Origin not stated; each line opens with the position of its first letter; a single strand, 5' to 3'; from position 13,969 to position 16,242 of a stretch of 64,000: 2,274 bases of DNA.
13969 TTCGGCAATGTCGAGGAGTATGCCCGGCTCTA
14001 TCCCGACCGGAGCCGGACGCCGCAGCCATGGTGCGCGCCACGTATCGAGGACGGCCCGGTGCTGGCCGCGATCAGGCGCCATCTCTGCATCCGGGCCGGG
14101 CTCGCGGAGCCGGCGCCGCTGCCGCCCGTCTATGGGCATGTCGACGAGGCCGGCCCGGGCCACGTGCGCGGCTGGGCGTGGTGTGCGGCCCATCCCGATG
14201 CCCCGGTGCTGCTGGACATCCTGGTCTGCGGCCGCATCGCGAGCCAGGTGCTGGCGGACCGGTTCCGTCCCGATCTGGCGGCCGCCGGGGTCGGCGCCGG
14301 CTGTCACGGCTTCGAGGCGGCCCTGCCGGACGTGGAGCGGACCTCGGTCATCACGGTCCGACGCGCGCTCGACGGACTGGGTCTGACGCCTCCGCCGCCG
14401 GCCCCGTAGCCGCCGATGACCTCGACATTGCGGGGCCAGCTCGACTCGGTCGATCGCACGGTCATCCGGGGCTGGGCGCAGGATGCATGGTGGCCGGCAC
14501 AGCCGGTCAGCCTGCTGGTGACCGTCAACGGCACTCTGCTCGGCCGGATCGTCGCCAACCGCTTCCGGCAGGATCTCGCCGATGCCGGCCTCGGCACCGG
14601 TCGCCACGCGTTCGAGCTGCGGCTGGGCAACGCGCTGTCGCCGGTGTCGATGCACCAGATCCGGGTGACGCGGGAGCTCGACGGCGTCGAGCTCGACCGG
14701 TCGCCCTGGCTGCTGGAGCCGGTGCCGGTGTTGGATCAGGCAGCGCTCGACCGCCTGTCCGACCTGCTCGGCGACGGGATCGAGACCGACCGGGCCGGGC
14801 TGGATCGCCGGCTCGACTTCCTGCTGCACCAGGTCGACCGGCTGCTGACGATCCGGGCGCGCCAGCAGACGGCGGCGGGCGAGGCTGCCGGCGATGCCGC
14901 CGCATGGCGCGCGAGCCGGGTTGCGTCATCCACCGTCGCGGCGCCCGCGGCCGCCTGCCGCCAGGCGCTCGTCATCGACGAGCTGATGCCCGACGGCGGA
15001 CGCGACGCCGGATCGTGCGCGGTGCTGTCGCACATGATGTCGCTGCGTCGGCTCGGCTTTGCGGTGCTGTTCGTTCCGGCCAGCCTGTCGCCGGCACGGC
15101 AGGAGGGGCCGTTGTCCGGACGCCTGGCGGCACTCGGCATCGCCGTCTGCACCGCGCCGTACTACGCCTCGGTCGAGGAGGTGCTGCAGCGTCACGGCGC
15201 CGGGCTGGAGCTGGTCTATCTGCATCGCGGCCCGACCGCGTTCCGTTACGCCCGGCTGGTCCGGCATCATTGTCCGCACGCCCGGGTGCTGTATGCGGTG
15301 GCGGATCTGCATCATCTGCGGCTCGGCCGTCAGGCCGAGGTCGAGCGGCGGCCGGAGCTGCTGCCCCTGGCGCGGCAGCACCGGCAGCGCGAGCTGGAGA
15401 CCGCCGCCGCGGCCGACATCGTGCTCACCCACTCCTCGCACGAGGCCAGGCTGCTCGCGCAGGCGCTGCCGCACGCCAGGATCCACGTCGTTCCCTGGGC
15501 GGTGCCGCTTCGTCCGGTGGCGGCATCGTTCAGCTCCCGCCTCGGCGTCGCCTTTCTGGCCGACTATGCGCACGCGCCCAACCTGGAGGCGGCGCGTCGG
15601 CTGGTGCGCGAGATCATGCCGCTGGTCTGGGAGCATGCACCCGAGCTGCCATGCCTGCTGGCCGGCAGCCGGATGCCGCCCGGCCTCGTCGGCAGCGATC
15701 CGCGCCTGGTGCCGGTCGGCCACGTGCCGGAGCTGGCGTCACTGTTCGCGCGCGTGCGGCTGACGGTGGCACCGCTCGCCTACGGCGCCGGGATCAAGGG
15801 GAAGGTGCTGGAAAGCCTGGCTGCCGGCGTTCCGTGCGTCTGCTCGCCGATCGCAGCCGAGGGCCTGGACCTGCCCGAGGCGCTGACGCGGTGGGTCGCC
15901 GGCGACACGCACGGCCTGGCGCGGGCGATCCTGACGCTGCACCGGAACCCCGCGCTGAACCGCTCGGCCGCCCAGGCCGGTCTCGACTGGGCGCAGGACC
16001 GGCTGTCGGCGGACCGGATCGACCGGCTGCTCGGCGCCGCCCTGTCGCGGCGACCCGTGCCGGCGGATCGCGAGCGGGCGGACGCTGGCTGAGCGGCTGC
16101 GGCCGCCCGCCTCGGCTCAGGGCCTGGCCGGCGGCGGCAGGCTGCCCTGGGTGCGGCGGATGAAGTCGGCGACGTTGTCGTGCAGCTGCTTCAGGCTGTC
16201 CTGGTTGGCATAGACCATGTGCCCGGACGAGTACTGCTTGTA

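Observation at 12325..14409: Large Hint-domain protein with a repetitive adhesin-like N-terminus, no secretion signal and an unassigned C-terminal region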

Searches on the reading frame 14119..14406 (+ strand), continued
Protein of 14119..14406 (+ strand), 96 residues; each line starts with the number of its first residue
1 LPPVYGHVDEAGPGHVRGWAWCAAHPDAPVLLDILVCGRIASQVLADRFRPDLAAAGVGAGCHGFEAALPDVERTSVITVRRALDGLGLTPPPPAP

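Call 72: search_protein_families(library=ncbifam, proteins=[P0100, P0113, P0124, window:14119-14406:+, P0094, P0233], max_evalue=0.01)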
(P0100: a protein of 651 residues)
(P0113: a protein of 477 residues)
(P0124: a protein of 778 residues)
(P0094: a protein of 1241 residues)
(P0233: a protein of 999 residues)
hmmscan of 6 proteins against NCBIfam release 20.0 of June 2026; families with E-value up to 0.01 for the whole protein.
P0100 (651 aa): 0 families

P0113 (477 aa): 1 family
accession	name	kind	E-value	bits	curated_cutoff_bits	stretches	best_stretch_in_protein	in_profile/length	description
NF033780.1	exosort_XrtU_C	equivalog_domain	4.6e-07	29.8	40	0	49-74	44-69/173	exosortase U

P0124 (778 aa): 2 families
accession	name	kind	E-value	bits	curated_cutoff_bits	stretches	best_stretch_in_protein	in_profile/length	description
TIGR03087.1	stp1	hypoth_equivalog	1.2e-22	80.7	316.65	1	588-750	217-381/397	TIGR03087 family PEP-CTERM/XrtA system glycosyltransferase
TIGR04507.1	fluorinase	equivalog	1.4e-05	24.6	400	0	243-305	184-244/286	adenosyl-fluoride synthase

window:14119-14406:+ (96 aa): 0 families

P0094 (1241 aa): 6 families
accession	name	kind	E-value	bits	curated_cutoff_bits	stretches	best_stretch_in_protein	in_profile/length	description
TIGR04183.1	Por_Secre_tail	domain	1.3e-10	41.1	23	1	1163-1238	1-70/72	T9SS type A sorting domain-containing protein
NF038113.1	T9SSA_dep_M36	equivalog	1.3e-05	23.6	885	1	1148-1239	780-868/869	T9SS-dependent M36 family metallopeptidase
NF047327.1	OMP_BB0027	subfamily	5.7e-05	22.7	300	0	436-485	25-73/211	BB0027 family outer member beta-barrel protein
TIGR01965.1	VCBS_repeat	domain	0.00036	20.7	15.5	0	1106-1123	63-80/99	VCBS domain-containing protein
TIGR01445.1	intein_Nterm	domain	0.00045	21.1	24.5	0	746-769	53-76/83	intein N-terminal splicing region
TIGR01608.1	citD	equivalog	0.0055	17.3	63.5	0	934-946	6-18/94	citrate lyase acyl carrier protein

P0233 (999 aa): 0 families

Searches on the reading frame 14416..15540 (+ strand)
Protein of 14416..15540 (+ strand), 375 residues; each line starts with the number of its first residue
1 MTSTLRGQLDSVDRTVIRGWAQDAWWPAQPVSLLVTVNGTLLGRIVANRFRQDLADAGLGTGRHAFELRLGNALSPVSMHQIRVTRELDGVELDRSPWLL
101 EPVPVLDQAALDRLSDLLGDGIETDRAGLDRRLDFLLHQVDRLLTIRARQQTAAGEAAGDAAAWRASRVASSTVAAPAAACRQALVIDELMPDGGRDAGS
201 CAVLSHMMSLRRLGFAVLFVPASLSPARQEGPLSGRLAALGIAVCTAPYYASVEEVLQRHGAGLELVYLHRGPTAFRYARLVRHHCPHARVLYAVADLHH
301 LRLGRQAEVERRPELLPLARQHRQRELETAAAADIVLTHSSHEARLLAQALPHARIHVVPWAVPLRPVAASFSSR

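Call 6: search_protein_families(library=pfam, proteins=[window:14416-15540:+], max_evalue=10)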
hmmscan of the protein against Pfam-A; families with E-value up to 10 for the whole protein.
window:14416-15540:+ (375 aa): 1 family
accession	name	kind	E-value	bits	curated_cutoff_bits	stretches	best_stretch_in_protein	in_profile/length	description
PF23127.1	DotM_C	-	0.082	13.6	27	1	129-178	121-162/172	DotM, C-terminal cytoplasmic domain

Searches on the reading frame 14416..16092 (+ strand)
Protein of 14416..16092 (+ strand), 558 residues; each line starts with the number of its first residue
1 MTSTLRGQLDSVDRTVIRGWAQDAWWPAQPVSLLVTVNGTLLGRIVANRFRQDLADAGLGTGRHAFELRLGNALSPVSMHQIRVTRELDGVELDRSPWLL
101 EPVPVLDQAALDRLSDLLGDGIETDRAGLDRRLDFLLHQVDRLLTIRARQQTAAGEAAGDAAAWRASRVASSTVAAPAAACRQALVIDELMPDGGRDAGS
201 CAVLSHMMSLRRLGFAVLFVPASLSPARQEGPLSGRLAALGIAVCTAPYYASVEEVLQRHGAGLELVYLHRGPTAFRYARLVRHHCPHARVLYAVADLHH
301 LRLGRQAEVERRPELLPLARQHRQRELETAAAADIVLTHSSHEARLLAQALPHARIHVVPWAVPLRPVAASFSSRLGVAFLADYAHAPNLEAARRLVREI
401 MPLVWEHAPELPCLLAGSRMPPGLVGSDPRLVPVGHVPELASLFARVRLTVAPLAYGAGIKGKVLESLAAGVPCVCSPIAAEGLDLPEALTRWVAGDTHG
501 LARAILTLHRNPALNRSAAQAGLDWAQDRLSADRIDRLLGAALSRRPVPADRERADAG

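Call 3: search_protein_families(library=pfam, proteins=[window:14416-16092:+], max_evalue=0.1)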
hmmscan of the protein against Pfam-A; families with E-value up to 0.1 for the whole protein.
window:14416-16092:+ (558 aa): 2 families
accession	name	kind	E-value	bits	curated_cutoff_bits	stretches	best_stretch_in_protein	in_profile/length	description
PF13692.12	Glyco_trans_1_4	-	3.2e-13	50.6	27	1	379-511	5-142/142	Glycosyl transferases group 1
PF13524.12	Glyco_trans_1_2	-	2.8e-05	24.5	25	1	406-533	10-137/144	Glycosyl transferase-like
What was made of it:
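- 14926..16089 (+): GT-B (GT4-like) catalytic core. Pfam Glyco_trans_1_4 50.6 bits, cut-off 27 (call 3).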

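Call 4: search_protein_families(library=ncbifam, proteins=[window:14416-16092:+], max_evalue=0.1)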
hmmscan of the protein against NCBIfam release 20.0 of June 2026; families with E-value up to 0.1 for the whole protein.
window:14416-16092:+ (558 aa): 2 families
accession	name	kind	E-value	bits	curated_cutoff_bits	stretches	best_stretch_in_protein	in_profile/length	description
TIGR03087.1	stp1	hypoth_equivalog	1.8e-17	63.6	316.65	1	376-525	225-376/397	TIGR03087 family PEP-CTERM/XrtA system glycosyltransferase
NF038229.1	Glyco4_Geo_Pelo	equivalog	0.013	14.5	400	0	458-534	248-324/338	GPMC system family 4 glycosyltransferase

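Call 43: find_related_loci(query=window:14416-16089:+, collection=genome_contigs, flank=7000)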
Query window:14416-16089:+ (558 aa) in genome_contigs; peptide patterns used: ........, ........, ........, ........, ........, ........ (x = any residue, [..] = any of these).
222 stretches matched a pattern; 67 encode a relative of the query (tblastn E <= 1e-3); 67 distinct loci.
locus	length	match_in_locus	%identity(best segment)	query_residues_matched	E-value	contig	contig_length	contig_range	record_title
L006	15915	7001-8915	60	1-553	0e+0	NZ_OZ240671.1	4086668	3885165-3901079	MAG: Lichenicola sp. isolate e0f6375e-2fc4-4589-b166-749b9318e48d chromosome 1, complete sequence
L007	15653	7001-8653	44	5-558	3e-109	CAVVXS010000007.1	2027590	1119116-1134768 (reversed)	MAG: uncultured Alphaproteobacteria bacterium isolate MFD04580.bin.1.164 genome assembly, contig: contig_2984, whole gen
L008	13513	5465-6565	41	177-539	2e-69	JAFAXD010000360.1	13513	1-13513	MAG: Xanthobacteraceae bacterium isolate CP_BM_RX_79 BM_RX_k147_8773431, whole genome shotgun sequence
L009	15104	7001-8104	36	169-531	1e-52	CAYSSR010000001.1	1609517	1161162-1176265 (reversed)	MAG TPA_asm: uncultured Anaerolineales bacterium isolate binchicken_co178_113 genome assembly, contig: NODE_1_length_160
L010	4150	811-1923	33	185-554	2e-49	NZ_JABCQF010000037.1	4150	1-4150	Gluconobacter potus strain R-71646 contig00037, whole genome shotgun sequence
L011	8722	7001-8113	32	185-554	3e-49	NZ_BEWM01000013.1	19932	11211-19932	Gluconobacter cerinus strain NBRC 3267 GCE01_CON0013_0001, whole genome shotgun sequence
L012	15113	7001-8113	33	185-554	2e-48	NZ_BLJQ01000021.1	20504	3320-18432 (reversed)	Gluconobacter sp. Gdi sequence021, whole genome shotgun sequence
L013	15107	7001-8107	36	167-545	5e-48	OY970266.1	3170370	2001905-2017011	MAG: uncultured Actinomycetes bacterium isolate MFD09368.bin.c.3 genome assembly, chromosome: 1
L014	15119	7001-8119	33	185-556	2e-49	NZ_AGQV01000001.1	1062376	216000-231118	Gluconobacter morbifer G707 75_1, whole genome shotgun sequence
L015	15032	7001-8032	33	180-522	2e-44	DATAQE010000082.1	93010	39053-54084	MAG TPA_asm: Candidatus Elarobacter sp. isolate SMAG_U5459 k141_2178398, whole genome shotgun sequence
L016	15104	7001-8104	31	176-539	4e-44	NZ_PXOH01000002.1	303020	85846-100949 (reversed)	Aphanothece hegewaldii CCALA 016 NODE_12_length_303020_cov_68.5486_ID_74839, whole genome shotgun sequence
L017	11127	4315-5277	34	217-538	1e-41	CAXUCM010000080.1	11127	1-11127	MAG TPA_asm: uncultured Acetobacteraceae bacterium isolate public_SRR14722162_metawrap_bin.1 genome assembly, contig: pu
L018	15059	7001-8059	34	185-544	4e-41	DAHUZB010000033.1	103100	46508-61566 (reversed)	MAG TPA_asm: Vulcanimicrobiota bacterium isolate clean1677 k141_530854, whole genome shotgun sequence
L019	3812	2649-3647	31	185-514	3e-40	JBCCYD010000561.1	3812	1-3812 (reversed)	MAG: Cyanobacteria bacterium P01_F01_bin.143 k141_11948_length_3812_cov_10.0000, whole genome shotgun sequence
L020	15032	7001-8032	32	167-511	5e-40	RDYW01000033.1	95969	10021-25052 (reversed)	MAG: Sphingobacteriales bacterium isolate PH2015_06S_36_19 PH2015_06S_scaffold_51, whole genome shotgun sequence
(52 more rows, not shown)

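Call 60: search_protein_families(library=pfam, proteins=[L008:734-6721:+], max_evalue=0.001)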
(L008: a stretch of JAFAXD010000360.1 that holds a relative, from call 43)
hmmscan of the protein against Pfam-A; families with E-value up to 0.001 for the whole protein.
L008:734-6721:+ (1996 aa): 4 families
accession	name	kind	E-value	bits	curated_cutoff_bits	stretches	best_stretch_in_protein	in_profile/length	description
PF05638.18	T6SS_HCP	-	2.8e-51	173.6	23.5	5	421-530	1-125/129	Type VI secretion system effector, Hcp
PF13403.11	Hint_2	-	4.6e-45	154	28.4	1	1389-1523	1-146/147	Hint domain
PF13692.12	Glyco_trans_1_4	-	3.3e-16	60.2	27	1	1779-1882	4-108/142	Glycosyl transferases group 1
PF13439.12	Glyco_transf_4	-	3e-05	24.6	28.5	1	1600-1761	3-163/170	Glycosyltransferase Family 4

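Call 65: search_solved_structures(query=window:14416-16089:+, max_evalue=0.01, show_alignments=1)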
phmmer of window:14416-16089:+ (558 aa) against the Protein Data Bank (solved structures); distinct sequences matched with E-value up to 0.01: 0.

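Call 78: search_protein_families(library=phrogs, proteins=[window:14416-16089:+], max_evalue=0.001)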
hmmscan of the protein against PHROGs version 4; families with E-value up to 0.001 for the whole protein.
window:14416-16089:+ (558 aa): 0 families

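Call 85: find_homologous_proteins(query=window:14416-16089:+, max_evalue=1e-10)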
Query window:14416-16089:+ (558 aa): 1108 proteins with E <= 1e-10 among 8000 candidates; the best 120 are listed.
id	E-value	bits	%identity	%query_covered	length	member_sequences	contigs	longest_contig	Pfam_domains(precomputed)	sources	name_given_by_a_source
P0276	1.3e-229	782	69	97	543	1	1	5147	PF13692.13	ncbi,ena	-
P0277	6.0e-214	730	64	97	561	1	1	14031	PF13692.13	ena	-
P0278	2.1e-212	725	64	96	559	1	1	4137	PF13692.13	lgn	-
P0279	3.0e-205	701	63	98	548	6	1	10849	PF13692.13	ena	-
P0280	2.9e-199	682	61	99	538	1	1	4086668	PF13692.13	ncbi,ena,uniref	ncbi:glycosyltransferase [Lichenicola sp.]|uniref:glycosyltransferase n=1 Tax=Lichenicola sp. TaxID=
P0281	9.5e-177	607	58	97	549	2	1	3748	PF13692.13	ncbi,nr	ncbi:MAG: glycosyltransferase [Gluconacetobacter diazotrophicus]|nr:glycosyltransferase [Gluconaceto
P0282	7.0e-170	585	56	98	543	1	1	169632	PF13692.13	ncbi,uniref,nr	ncbi:glycosyltransferase family 4 protein [Acetobacteraceae bacterium KSS8]|uniref:Glycosyltransfera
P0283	5.8e-166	572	47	97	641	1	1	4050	PF13579.13,PF13692.13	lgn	-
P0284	3.5e-165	569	45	97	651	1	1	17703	PF13524.13,PF13692.13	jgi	jgi:glycosyltransferase involved in cell wall biosynthesis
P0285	5.5e-165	569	43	97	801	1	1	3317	PF13692.13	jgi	jgi:O-antigen biosynthesis protein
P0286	5.8e-165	568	55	96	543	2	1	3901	PF13692.13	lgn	-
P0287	9.7e-165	568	43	96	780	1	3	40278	PF13692.13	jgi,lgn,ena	jgi:glycosyltransferase involved in cell wall biosynthesis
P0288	2.3e-163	563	44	97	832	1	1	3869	PF13692.13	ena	-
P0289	6.2e-162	558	45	97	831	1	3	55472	PF13692.13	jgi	jgi:glycosyltransferase involved in cell wall biosynthesis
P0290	6.9e-159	548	44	96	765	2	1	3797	PF13692.13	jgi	jgi:glycosyltransferase involved in cell wall biosynthesis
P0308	2.8e-149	517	45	97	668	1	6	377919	PF13692.13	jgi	jgi:hypothetical protein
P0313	1.2e-147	511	44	98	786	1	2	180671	PF13439.13,PF13692.13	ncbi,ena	-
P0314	1.4e-147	511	50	97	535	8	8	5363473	PF13692.13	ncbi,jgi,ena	jgi:glycosyltransferase involved in cell wall biosynthesis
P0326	3.1e-145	503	48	98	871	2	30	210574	PF13692.13,PF13403.12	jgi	jgi:glycosyltransferase involved in cell wall biosynthesis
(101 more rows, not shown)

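Call 86: find_encoding_contigs(protein=P0314, flank=7000, max_places=4)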
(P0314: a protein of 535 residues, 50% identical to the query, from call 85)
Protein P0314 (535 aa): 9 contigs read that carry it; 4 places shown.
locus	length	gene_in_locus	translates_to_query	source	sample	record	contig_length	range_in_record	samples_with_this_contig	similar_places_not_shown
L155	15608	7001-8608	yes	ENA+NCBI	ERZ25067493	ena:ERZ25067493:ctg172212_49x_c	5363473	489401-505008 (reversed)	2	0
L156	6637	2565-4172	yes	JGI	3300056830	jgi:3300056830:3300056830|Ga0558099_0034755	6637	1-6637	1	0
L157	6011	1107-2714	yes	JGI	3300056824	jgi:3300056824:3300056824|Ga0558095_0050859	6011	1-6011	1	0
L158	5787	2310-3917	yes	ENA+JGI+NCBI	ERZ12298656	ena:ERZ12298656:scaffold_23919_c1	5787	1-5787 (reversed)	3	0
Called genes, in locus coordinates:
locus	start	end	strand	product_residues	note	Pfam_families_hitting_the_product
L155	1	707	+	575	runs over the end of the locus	PF05569:Peptidase_M56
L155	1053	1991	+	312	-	PF03544:TonB_C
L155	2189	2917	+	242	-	PF01618:MotA_ExbB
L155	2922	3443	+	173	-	PF02472:ExbD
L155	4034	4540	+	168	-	PF13103:TonB_2, PF03544:TonB_C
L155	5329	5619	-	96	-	-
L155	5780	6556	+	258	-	PF00596:Aldolase_II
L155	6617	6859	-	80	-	PF20099:DUF6489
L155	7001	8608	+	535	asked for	PF13692:Glyco_trans_1_4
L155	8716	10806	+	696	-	PF02629:CoA_binding, PF13380:CoA_binding_2, PF13607:Succ_CoA_lig, PF13549:ATP-grasp_5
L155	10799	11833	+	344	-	PF02771:Acyl-CoA_dh_N, PF00441:Acyl-CoA_dh_1, PF08028:Acyl-CoA_dh_2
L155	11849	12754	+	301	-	PF00106:adh_short, PF08659:KR, PF13561:adh_short_C2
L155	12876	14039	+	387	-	PF02771:Acyl-CoA_dh_N, PF02770:Acyl-CoA_dh_M, PF00441:Acyl-CoA_dh_1, PF08028:Acyl-CoA_dh_2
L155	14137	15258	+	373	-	PF02515:CoA_transf_3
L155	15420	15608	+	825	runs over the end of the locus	PF00989:PAS, PF08447:PAS_3, PF08448:PAS_4, PF13426:PAS_9, PF02518:HATPase_c, PF00072:Response_reg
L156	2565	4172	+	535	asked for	PF13692:Glyco_trans_1_4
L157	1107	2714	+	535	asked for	PF13692:Glyco_trans_1_4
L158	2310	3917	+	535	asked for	PF13692:Glyco_trans_1_4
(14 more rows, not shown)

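Call 87: find_encoding_contigs(protein=P0326, flank=7000, max_places=3)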
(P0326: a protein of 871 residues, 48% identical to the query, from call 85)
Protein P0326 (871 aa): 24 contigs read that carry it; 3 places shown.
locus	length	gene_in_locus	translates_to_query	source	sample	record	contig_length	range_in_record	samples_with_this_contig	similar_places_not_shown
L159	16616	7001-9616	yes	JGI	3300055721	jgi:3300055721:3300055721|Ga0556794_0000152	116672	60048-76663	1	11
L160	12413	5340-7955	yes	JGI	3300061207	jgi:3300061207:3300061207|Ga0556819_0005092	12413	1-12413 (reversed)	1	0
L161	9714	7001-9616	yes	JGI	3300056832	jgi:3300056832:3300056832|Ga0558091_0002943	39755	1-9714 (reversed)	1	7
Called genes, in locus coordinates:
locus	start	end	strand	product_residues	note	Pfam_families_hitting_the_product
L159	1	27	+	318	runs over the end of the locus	PF02729:OTCace_N, PF00185:OTCace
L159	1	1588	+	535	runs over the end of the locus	-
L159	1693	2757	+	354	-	PF01555:N6_N4_Mtase, PF18755:RAMA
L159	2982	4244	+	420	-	-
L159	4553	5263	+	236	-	-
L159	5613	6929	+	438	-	PF21129:TibC_1st, PF01075:Glyco_transf_9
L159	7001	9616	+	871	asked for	PF13403:Hint_2, PF13692:Glyco_trans_1_4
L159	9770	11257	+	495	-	PF13360:PQQ_2 (faint)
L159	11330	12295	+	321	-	PF01430:HSP33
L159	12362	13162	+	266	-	-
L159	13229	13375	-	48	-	-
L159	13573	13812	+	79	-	-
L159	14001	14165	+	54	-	-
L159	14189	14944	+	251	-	-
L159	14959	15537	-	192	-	PF11181:YflT (faint)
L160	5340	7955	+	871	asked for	PF13403:Hint_2, PF13692:Glyco_trans_1_4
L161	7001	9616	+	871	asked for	PF13403:Hint_2, PF13692:Glyco_trans_1_4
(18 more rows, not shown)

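Call 90: find_encoding_contigs(protein=P0313, flank=8000, max_places=2)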
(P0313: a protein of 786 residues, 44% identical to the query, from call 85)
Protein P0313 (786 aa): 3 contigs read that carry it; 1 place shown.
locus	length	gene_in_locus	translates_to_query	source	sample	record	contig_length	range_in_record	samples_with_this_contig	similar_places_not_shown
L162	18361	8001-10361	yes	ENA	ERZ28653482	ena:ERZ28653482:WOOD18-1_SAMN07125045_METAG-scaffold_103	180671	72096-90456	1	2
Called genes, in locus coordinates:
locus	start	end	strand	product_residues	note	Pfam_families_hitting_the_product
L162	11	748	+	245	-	PF09476:Pilus_CpaD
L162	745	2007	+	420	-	-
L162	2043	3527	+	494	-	PF00437:T2SSE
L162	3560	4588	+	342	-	PF00482:T2SSF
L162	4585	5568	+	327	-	PF00482:T2SSF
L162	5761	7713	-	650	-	PF13424:TPR_12 (faint), PF07719:TPR_2 (faint), PF13432:TPR_16 (weak), PF14559:TPR_19 (faint), PF05036:SPOR (weak)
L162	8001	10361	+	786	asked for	PF13439:Glyco_transf_4 (weak), PF13692:Glyco_trans_1_4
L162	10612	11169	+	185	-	PF07811:TadE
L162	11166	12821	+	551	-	PF13400:Tad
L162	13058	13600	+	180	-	PF04366:Ysc84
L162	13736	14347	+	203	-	PF01351:RNase_HII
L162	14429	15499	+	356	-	PF01555:N6_N4_Mtase, PF18755:RAMA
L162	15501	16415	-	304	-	PF00590:TP_methylase, PF23016:RsmI_C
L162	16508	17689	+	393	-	PF04348:LppC, PF13458:Peripla_BP_6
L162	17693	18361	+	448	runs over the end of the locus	PF00512:HisKA, PF02518:HATPase_c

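Call 91: find_encoding_contigs(protein=P0308, flank=8000, max_places=2)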
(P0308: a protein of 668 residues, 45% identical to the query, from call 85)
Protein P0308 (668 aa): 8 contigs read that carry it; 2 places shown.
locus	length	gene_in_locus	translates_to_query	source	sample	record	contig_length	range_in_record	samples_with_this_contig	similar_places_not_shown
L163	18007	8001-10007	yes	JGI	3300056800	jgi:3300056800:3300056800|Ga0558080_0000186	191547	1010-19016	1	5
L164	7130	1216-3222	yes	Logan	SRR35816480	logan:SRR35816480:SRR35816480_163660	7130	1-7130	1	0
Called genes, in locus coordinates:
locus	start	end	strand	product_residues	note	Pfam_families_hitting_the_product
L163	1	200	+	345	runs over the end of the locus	PF00532:Peripla_BP_1, PF13407:Peripla_BP_4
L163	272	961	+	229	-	PF00106:adh_short, PF13561:adh_short_C2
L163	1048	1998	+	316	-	PF19300:BPD_transp_1_N, PF00528:BPD_transp_1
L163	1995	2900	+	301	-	PF12911:OppC_N, PF00528:BPD_transp_1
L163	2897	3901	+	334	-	PF00005:ABC_tran, PF13304:AAA_21, PF08352:oligo_HPY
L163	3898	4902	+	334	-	PF00005:ABC_tran, PF08352:oligo_HPY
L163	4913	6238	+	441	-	PF00890:FAD_binding_2, PF01134:GIDA (faint), PF01266:DAO, PF01494:FAD_binding_3 (weak), PF03486:HI0933_like (faint), PF07992:Pyr_redox_2 (faint), PF12831:FAD_oxidored, PF13450:NAD_binding_8 (faint)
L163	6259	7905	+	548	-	PF00496:SBP_bac_5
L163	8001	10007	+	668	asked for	PF13692:Glyco_trans_1_4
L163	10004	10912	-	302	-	PF00072:Response_reg, PF00196:GerE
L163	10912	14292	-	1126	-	PF00512:HisKA, PF02518:HATPase_c, PF00072:Response_reg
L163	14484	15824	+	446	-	PF13416:SBP_bac_8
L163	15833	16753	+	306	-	PF00528:BPD_transp_1 (weak)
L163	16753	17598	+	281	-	PF00528:BPD_transp_1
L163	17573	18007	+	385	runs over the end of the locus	PF00005:ABC_tran, PF08402:TOBE_2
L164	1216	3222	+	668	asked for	PF13692:Glyco_trans_1_4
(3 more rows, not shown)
